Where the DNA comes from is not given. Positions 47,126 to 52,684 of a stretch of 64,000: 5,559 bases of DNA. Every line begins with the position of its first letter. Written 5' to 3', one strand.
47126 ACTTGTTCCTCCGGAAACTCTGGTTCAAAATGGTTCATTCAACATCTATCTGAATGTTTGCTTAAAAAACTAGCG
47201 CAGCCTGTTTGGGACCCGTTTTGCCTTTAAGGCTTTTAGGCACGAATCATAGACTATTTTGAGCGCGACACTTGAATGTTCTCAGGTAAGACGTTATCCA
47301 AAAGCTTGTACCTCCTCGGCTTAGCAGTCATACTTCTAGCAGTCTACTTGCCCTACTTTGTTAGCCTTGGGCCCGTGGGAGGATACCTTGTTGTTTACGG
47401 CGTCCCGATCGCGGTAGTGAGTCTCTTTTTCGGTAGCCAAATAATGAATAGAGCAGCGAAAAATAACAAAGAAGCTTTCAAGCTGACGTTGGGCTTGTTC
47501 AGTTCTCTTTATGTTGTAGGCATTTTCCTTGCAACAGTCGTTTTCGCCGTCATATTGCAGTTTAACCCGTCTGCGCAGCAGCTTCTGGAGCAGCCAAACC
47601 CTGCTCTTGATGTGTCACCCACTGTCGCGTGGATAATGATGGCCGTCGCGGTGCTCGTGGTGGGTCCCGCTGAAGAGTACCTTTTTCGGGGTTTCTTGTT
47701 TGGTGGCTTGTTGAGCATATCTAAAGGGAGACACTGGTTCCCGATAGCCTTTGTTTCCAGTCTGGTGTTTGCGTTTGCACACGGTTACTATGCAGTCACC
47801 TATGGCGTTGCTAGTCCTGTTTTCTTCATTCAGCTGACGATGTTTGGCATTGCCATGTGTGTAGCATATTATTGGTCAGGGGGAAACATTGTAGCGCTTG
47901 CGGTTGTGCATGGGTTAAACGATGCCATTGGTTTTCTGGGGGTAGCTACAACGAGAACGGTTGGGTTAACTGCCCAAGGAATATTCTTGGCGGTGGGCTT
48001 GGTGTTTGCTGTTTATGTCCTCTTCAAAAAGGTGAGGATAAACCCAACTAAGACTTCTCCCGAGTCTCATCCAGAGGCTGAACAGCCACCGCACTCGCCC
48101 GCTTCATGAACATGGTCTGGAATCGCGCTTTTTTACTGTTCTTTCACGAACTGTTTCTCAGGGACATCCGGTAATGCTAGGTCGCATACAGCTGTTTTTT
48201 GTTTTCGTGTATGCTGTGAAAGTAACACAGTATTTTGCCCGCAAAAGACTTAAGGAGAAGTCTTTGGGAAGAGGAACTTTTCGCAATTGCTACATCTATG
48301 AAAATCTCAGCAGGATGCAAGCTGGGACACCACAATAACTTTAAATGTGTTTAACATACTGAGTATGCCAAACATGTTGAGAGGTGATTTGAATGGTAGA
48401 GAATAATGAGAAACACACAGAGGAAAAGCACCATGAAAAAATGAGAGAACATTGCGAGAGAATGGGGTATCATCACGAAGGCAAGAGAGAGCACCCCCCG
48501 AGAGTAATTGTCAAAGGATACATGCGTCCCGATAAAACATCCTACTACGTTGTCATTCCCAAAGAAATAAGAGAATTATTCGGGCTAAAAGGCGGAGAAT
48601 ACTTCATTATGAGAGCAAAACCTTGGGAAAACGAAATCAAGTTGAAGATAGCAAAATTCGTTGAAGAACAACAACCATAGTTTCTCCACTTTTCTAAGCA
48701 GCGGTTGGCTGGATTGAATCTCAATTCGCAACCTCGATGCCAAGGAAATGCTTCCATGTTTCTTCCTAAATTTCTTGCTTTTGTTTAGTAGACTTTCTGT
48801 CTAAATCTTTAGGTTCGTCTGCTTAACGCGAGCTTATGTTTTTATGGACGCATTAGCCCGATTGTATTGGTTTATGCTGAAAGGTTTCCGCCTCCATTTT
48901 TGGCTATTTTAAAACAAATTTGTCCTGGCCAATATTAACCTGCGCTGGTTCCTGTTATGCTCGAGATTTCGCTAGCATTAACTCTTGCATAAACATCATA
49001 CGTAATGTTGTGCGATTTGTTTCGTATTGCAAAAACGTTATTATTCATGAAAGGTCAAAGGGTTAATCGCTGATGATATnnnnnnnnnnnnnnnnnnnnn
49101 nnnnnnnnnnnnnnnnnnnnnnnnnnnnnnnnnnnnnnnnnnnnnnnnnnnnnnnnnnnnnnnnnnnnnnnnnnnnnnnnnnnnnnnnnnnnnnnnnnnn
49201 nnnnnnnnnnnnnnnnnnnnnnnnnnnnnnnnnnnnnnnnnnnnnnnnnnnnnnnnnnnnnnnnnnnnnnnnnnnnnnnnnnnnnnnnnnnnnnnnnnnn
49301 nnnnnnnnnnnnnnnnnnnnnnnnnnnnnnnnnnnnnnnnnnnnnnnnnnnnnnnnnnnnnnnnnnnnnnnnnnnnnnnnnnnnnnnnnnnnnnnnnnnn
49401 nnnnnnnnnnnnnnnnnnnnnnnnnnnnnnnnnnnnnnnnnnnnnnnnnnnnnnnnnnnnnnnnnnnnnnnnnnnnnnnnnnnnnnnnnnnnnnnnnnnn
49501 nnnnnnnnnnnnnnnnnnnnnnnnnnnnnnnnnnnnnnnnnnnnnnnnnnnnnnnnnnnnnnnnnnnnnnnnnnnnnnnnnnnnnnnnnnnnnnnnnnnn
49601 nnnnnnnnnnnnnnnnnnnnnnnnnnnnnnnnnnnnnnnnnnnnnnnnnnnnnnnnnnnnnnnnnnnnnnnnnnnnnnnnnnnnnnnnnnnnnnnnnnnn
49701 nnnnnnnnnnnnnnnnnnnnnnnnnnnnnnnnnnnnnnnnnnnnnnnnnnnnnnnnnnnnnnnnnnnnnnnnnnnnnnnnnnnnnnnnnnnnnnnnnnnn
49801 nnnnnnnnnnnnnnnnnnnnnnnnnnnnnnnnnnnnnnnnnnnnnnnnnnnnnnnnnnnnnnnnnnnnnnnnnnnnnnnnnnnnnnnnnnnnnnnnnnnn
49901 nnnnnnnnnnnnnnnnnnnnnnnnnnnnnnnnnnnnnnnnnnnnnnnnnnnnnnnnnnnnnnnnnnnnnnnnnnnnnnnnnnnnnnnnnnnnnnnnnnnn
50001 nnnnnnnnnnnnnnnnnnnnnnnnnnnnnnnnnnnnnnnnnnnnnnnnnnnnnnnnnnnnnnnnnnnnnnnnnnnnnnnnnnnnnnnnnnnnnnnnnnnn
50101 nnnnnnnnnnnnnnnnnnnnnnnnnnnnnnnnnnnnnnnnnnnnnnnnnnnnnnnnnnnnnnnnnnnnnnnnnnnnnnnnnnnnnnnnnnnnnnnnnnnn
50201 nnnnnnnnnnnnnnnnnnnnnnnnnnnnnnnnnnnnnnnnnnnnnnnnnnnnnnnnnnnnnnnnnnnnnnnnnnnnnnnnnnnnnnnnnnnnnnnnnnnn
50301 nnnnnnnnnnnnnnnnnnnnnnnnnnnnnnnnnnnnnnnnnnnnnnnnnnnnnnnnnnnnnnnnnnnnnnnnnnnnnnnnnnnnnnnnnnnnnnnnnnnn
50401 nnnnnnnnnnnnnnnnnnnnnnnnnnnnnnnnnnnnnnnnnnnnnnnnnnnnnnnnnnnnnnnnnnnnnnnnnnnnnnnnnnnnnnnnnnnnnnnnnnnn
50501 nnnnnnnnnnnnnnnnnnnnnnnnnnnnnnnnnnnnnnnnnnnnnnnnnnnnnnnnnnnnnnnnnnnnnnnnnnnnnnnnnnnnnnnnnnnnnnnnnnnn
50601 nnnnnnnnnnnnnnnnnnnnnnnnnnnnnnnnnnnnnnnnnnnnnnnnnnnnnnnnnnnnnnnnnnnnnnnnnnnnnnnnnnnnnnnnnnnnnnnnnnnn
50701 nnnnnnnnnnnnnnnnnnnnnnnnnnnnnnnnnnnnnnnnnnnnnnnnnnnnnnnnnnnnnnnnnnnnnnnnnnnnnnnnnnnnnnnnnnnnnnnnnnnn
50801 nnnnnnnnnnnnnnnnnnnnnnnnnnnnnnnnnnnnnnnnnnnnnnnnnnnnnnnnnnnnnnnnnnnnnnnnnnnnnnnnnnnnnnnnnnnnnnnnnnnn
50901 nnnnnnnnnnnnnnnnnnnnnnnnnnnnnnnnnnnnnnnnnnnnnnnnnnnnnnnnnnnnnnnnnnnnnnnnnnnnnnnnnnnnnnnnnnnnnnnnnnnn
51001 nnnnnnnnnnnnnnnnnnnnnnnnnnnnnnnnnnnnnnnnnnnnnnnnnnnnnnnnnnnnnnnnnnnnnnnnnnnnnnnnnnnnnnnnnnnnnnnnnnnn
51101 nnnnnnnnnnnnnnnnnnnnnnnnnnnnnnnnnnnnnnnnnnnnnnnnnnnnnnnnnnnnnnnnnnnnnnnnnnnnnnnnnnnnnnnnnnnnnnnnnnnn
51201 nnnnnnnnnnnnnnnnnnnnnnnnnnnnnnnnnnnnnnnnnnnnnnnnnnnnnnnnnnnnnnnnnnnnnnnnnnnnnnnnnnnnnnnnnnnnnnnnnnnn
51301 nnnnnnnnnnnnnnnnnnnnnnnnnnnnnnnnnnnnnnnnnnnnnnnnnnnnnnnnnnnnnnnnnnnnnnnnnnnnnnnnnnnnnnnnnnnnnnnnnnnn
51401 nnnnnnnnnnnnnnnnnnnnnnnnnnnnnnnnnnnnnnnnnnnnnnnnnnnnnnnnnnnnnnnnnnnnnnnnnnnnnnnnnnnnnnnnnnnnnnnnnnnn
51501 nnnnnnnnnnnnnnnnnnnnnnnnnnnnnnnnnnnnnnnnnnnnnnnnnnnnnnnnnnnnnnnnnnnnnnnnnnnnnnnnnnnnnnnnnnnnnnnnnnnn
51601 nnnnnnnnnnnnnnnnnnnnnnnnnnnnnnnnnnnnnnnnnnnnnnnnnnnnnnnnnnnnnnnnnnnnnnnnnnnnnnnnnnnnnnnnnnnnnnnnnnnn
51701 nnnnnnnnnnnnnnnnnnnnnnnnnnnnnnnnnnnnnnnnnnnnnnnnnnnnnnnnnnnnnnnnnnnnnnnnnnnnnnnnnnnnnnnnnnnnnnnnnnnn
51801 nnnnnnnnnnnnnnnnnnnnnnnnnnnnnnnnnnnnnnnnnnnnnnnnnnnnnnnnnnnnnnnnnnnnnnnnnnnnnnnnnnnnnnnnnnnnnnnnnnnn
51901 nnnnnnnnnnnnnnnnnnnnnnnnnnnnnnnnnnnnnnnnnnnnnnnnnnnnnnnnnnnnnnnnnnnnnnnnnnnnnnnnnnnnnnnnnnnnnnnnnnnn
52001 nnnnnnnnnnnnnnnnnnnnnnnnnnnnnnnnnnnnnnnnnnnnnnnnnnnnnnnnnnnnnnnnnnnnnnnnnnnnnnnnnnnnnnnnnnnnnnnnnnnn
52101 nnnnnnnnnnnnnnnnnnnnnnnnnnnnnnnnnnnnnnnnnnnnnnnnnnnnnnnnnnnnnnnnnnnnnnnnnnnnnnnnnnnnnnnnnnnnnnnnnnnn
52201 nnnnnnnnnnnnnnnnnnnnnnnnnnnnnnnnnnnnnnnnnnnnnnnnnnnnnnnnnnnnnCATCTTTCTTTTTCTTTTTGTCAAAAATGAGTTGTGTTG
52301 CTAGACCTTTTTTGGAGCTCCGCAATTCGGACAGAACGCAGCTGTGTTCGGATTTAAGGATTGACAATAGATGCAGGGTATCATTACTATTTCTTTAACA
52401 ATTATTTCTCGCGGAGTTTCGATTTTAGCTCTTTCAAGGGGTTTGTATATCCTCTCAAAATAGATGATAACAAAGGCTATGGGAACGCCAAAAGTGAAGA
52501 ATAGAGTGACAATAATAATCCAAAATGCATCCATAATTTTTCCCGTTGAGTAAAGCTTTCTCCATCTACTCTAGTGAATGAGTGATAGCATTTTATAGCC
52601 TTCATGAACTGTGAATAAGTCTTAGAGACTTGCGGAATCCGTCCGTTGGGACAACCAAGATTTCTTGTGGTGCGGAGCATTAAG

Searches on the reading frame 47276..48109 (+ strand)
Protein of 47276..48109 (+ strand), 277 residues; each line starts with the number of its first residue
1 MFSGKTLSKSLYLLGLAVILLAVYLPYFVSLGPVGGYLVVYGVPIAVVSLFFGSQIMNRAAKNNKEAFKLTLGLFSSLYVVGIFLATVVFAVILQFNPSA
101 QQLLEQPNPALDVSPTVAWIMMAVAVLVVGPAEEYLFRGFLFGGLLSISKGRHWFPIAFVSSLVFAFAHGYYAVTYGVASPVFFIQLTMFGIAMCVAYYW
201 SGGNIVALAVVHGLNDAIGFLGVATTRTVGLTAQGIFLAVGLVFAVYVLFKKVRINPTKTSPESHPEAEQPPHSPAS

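Call 37: search_protein_families(library=pfam, proteins=[window:47276-48109:+], max_evalue=0.01)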
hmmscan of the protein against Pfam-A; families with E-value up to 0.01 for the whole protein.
window:47276-48109:+ (277 aa): 1 family
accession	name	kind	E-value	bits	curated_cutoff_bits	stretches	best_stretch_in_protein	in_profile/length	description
PF02517.21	Rce1-like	-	1.4e-16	60.9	22.4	1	118-218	4-93/93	Type II CAAX prenyl endopeptidase Rce1-like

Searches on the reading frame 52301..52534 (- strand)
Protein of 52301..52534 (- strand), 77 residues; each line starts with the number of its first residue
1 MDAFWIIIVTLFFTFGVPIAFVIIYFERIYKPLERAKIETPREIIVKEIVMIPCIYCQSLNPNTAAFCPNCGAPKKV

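Call 37: search_protein_families(library=pfam, proteins=[window:52301-52534:-], max_evalue=0.01)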
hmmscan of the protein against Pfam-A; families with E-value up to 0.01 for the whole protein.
window:52301-52534:- (77 aa): 2 families
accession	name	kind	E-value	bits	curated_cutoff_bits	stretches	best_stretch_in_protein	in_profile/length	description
PF12773.13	DZR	-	4.4e-05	24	27.3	1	51-72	24-45/45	Double zinc ribbon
PF13240.11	Zn_Ribbon_1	-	9.1e-05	22.6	25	1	54-74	2-22/23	zinc-ribbon domain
